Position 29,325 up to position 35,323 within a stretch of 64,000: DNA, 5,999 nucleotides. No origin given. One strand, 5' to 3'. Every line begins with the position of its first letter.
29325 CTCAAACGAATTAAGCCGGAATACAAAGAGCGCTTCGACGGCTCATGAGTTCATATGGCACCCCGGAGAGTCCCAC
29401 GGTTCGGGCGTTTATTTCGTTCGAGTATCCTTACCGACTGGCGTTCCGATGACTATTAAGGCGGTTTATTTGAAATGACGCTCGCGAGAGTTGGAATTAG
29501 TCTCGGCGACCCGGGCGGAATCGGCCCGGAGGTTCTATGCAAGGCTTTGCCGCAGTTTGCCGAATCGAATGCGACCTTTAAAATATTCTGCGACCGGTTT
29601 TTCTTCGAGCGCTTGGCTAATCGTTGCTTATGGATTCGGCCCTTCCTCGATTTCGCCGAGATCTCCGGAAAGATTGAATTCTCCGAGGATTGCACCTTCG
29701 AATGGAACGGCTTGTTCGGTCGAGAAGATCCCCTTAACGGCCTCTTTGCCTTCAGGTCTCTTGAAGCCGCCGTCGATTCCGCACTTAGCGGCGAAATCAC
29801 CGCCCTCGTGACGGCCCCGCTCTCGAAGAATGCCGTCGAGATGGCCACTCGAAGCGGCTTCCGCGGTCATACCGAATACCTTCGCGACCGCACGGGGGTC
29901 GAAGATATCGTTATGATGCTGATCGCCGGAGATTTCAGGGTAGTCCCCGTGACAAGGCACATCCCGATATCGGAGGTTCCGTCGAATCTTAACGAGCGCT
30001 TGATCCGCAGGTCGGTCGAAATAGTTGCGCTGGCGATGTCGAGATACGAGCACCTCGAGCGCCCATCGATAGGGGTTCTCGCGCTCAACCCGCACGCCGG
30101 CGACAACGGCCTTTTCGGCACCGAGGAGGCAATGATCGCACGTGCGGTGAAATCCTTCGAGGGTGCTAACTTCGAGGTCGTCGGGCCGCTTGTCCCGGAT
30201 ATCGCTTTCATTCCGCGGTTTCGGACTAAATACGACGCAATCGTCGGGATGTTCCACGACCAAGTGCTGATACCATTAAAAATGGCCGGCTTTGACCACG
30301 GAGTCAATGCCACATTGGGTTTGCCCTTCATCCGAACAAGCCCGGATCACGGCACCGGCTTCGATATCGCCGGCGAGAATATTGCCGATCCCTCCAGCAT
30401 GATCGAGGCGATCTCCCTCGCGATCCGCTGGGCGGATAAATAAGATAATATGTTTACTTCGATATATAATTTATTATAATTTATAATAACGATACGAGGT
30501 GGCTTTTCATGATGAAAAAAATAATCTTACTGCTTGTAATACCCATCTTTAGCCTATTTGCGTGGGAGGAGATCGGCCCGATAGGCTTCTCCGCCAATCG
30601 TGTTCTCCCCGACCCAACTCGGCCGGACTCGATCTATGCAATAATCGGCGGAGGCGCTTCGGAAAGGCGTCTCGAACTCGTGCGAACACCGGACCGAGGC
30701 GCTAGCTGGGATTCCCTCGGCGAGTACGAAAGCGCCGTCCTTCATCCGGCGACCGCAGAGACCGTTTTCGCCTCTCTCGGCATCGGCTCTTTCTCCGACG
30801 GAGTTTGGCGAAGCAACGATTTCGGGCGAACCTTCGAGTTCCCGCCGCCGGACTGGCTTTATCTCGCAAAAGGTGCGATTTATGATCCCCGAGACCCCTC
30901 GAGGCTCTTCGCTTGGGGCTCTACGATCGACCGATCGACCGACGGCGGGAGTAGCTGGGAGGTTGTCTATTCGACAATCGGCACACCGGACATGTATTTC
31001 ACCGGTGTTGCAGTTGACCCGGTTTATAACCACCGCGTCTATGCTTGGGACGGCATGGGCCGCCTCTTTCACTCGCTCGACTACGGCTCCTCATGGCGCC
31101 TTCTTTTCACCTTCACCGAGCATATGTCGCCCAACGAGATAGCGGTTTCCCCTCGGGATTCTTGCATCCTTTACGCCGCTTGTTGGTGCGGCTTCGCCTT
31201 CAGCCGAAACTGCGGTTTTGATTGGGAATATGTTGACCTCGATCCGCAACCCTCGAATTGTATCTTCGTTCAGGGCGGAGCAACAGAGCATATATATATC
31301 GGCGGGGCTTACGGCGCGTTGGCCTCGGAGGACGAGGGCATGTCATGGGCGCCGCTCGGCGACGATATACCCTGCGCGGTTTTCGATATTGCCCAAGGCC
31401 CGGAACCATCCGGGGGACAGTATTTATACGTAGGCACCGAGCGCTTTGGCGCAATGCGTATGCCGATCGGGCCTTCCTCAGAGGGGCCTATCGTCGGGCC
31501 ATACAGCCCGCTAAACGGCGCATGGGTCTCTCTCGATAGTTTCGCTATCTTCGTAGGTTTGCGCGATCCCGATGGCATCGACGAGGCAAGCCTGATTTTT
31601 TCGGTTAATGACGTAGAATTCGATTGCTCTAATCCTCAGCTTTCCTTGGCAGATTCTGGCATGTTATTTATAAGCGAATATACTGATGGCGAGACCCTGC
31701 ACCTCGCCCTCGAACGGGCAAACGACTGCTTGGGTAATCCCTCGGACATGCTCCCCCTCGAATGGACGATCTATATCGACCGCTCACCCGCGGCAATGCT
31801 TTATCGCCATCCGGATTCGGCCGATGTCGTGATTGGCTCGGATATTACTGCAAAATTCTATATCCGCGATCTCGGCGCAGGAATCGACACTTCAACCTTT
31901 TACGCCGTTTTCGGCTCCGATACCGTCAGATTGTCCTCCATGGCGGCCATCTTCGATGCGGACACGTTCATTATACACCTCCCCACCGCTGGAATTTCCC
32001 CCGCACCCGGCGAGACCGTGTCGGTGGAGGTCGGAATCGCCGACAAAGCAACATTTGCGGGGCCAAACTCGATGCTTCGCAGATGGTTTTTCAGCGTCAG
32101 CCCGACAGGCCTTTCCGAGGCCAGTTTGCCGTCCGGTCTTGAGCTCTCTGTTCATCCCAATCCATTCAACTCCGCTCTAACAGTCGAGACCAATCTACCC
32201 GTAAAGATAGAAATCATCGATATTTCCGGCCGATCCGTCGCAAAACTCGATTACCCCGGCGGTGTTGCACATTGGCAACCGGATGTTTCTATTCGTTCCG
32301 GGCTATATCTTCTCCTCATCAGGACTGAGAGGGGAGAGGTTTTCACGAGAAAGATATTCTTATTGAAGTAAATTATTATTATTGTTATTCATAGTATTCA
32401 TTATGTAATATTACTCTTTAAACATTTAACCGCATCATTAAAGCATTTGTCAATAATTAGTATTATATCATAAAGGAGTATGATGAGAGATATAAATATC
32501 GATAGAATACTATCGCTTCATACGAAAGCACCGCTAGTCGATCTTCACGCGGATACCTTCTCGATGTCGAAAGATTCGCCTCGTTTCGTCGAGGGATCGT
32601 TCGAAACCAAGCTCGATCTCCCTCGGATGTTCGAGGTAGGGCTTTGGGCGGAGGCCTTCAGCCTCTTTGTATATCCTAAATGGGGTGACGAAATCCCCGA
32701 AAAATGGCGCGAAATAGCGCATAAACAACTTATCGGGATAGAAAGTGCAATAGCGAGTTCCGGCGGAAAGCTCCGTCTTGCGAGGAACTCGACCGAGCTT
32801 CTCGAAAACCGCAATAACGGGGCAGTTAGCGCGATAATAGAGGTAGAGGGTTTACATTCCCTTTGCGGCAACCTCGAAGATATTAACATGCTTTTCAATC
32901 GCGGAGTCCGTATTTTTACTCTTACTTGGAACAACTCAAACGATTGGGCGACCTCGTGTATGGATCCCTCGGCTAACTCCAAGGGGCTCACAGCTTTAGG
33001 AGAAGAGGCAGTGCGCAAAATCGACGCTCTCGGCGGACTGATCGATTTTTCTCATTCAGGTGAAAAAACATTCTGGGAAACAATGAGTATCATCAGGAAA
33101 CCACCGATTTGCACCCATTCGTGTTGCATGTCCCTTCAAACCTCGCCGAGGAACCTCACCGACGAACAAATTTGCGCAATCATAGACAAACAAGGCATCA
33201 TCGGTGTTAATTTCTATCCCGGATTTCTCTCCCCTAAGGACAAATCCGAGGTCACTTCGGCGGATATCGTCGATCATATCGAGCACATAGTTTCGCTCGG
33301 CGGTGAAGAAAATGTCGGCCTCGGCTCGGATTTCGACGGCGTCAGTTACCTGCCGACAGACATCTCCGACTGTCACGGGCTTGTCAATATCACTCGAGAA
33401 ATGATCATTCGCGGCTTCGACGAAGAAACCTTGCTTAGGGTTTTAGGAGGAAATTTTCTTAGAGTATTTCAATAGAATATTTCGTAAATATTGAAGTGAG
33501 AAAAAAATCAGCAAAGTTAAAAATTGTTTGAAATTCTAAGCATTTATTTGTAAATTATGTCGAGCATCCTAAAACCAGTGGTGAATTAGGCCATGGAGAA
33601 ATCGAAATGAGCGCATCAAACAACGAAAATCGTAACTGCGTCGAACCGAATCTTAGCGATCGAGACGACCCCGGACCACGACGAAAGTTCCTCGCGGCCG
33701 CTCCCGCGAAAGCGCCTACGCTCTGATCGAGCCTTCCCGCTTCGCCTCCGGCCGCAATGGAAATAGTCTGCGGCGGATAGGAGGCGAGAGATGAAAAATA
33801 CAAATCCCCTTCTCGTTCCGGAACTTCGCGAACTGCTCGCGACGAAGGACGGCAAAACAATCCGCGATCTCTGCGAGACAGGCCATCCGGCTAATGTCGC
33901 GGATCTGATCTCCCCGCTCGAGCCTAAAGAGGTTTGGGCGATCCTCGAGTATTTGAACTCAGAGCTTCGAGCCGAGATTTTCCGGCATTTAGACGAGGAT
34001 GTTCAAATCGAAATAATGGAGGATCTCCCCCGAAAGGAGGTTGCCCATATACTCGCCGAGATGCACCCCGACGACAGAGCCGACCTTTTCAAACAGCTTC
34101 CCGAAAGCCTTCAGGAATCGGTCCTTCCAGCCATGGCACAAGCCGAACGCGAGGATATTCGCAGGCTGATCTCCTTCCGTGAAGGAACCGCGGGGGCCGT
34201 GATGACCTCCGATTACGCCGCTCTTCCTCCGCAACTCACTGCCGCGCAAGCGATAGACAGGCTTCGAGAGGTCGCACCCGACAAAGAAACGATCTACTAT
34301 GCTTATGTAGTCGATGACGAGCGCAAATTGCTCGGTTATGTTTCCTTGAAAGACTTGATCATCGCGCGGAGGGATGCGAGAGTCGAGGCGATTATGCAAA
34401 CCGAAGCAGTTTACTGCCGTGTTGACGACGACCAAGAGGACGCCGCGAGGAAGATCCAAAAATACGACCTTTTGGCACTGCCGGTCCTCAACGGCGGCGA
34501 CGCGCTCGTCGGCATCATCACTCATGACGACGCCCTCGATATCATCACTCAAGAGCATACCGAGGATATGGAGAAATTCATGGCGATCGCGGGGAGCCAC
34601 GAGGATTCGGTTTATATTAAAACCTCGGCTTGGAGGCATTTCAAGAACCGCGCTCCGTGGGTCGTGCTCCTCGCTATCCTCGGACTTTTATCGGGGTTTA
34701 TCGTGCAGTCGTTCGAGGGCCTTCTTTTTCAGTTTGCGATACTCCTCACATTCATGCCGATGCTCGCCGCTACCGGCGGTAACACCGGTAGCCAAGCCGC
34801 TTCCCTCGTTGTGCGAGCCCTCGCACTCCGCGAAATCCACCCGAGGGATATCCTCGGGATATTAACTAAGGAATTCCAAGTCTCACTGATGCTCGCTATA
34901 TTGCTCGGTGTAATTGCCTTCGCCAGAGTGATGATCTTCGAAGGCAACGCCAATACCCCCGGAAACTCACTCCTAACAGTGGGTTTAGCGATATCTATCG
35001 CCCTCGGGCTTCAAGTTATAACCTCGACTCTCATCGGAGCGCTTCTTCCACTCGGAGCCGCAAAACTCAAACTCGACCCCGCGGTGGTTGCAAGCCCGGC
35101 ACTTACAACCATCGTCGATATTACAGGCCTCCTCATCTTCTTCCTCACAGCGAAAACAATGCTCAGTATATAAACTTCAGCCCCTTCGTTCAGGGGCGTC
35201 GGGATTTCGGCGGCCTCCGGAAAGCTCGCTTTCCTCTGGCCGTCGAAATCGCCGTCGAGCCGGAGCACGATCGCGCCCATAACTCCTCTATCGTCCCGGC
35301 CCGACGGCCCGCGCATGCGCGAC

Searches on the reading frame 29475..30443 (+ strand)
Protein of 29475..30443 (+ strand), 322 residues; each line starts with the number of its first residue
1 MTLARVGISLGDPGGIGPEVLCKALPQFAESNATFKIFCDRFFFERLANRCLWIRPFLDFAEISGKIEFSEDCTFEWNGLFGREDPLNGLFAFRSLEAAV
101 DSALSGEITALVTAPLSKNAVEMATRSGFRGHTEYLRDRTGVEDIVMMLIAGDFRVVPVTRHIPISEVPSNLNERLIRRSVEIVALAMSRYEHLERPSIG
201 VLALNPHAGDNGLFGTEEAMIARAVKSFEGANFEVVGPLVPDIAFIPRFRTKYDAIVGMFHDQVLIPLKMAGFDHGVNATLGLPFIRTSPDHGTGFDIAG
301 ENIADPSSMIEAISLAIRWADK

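Call 7: search_protein_families(library=pfam, proteins=[window:29475-30443:+], max_evalue=0.001)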
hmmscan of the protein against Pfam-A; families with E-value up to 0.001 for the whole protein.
window:29475-30443:+ (322 aa): 1 family
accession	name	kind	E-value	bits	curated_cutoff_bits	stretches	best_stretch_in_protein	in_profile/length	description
PF04166.17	PdxA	-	2.6e-87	293.3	27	1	80-316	50-286/286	Pyridoxal phosphate biosynthetic protein PdxA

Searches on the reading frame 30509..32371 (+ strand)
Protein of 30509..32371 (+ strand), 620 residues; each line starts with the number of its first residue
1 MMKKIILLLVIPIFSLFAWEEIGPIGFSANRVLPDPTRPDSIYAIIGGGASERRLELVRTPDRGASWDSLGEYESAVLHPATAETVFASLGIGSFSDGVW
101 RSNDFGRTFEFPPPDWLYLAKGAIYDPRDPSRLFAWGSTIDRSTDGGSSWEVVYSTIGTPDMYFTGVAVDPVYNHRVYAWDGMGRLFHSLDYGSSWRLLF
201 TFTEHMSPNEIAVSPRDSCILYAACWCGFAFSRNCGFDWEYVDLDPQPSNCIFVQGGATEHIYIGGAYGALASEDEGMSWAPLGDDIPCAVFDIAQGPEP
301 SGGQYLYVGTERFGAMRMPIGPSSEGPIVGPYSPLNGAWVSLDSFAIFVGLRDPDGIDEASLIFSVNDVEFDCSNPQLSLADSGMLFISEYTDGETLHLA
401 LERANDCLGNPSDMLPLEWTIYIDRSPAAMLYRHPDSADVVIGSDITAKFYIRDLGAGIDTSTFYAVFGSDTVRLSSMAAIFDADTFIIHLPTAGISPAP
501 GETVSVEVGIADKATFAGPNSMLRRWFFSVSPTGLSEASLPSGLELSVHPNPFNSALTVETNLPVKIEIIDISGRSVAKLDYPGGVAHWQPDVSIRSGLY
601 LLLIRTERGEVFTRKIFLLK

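Call 7: search_protein_families(library=pfam, proteins=[window:30509-32371:+], max_evalue=0.001)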
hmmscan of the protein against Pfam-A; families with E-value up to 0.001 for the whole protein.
window:30509-32371:+ (620 aa): 3 families
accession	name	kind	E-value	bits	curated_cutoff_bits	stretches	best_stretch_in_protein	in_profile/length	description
PF15902.12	Sortilin-Vps10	-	3.3e-08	33.2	33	1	139-253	2-121/446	Sortilin, neurotensin receptor 3,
PF18962.6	Por_Secre_tail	-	1.8e-05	25.4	27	1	548-616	1-73/75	Secretion system C-terminal sorting domain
PF02012.26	BNR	-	0.00055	20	27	0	143-151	3-11/12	BNR/Asp-box repeat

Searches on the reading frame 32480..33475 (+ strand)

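Call 7: search_protein_families(library=pfam, proteins=[window:32480-33475:+], max_evalue=0.001)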
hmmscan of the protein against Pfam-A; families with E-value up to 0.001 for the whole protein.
window:32480-33475:+ (331 aa): 1 family
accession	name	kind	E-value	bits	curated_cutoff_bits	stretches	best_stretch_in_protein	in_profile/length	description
PF01244.27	Peptidase_M19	-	7.4e-81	272.2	26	1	13-331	2-318/319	Membrane dipeptidase (Peptidase family M19)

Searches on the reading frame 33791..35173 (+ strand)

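Call 7: search_protein_families(library=pfam, proteins=[window:33791-35173:+], max_evalue=0.001)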
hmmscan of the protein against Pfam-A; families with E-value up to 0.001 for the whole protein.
window:33791-35173:+ (460 aa): 4 families
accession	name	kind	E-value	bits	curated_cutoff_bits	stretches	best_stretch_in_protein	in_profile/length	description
PF01769.21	MgtE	-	4.3e-34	117.9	27.6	1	322-452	1-124/125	Divalent cation transporter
PF03448.22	MgtE_N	-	8.1e-28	97.4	25.9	1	32-131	2-101/102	MgtE intracellular N domain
PF00571.33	CBS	-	3.8e-20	72.4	24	2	198-252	1-55/57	CBS domain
PF14841.11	FliG_M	-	3.1e-07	30.9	25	0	84-120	16-52/76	FliG middle domain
